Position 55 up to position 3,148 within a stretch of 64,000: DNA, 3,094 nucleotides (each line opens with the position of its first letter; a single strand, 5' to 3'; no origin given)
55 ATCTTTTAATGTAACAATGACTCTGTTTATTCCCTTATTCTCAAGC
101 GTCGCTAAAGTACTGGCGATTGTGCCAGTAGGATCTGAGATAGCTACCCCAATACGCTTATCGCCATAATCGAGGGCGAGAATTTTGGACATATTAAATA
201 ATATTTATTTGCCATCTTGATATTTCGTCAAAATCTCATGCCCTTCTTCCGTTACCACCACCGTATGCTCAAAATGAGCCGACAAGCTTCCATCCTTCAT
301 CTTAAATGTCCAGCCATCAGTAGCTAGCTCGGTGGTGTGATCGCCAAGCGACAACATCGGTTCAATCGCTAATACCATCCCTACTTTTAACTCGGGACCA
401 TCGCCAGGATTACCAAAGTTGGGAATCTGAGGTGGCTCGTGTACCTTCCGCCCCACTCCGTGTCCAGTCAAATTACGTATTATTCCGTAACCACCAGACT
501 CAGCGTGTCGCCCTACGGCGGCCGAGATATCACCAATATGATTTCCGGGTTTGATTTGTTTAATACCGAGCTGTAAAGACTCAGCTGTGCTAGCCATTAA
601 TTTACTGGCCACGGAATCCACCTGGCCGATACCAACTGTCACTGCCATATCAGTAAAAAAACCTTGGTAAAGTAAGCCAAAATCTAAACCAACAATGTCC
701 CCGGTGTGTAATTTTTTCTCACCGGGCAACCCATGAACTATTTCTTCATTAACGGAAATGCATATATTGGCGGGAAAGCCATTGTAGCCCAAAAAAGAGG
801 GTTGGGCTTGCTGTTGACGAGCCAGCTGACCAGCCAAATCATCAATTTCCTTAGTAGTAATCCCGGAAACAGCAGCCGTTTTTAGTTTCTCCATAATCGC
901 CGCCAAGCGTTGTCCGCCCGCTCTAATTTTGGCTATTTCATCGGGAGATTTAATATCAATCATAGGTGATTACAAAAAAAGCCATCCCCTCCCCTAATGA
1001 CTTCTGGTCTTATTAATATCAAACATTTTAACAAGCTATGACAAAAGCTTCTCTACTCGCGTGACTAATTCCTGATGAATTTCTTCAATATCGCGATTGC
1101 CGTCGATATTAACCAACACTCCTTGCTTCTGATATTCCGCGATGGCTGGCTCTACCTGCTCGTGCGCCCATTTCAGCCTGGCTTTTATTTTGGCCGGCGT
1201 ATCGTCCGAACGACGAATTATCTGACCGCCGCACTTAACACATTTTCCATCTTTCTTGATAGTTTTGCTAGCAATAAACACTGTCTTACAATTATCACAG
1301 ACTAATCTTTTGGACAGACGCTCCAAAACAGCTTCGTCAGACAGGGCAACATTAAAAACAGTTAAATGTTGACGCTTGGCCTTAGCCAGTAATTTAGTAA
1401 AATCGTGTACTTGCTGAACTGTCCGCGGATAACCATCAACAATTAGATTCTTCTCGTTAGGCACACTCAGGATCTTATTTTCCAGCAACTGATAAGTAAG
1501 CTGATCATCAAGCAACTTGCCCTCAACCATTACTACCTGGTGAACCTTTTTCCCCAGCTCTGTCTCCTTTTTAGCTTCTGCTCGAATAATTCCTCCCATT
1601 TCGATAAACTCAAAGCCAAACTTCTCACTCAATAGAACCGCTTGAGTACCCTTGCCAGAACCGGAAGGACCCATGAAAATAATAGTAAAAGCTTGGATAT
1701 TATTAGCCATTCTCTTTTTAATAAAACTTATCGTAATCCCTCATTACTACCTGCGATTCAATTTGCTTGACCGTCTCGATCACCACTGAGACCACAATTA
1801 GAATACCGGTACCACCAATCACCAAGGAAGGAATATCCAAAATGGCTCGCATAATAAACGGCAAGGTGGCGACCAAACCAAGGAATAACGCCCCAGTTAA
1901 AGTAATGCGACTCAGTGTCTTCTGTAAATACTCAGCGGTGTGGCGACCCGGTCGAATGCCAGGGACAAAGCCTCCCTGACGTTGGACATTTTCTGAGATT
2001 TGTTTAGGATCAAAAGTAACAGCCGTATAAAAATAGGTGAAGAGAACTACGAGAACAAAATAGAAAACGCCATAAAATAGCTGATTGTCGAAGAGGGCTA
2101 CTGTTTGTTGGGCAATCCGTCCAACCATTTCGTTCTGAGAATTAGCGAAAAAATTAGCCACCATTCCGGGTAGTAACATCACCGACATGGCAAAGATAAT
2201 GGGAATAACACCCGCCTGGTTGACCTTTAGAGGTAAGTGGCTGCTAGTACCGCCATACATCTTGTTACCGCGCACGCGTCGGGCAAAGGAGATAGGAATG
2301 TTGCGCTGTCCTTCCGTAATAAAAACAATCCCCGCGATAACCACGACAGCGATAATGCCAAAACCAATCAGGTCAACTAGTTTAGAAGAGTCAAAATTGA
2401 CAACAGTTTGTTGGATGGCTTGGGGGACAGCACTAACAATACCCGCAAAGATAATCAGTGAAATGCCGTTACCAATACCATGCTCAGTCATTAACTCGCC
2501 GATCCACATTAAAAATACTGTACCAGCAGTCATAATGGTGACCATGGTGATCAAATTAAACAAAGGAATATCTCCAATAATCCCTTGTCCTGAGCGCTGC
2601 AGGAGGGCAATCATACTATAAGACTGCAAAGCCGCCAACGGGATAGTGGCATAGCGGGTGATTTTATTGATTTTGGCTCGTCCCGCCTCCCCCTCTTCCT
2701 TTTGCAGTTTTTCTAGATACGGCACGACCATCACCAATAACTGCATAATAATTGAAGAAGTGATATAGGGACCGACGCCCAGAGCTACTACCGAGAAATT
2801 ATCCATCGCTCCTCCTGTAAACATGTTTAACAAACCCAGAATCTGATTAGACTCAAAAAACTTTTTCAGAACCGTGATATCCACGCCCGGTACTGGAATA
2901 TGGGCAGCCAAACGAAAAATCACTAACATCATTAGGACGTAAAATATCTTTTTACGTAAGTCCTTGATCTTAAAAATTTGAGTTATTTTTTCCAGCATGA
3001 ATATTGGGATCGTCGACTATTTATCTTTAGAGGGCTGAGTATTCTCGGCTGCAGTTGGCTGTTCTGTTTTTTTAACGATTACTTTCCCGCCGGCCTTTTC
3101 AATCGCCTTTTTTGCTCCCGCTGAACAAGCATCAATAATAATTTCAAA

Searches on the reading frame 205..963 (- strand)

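Call 88: search_protein_families(library=pfam, proteins=[window:205-963:-], max_evalue=0.00001)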
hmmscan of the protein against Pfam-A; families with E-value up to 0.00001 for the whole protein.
window:205-963:- (252 aa): 1 family
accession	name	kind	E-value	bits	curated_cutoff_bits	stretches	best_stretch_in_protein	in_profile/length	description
PF00557.29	Peptidase_M24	-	5.2e-46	157.5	23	1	12-239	2-208/208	Metallopeptidase family M24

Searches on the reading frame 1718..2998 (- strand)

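Call 88: search_protein_families(library=pfam, proteins=[window:1718-2998:-], max_evalue=0.00001)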
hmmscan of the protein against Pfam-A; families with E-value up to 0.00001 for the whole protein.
window:1718-2998:- (426 aa): 1 family
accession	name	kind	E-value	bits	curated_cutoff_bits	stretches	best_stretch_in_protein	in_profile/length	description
PF00344.25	SecY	-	2.2e-109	366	32.2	1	69-410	1-306/306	SecY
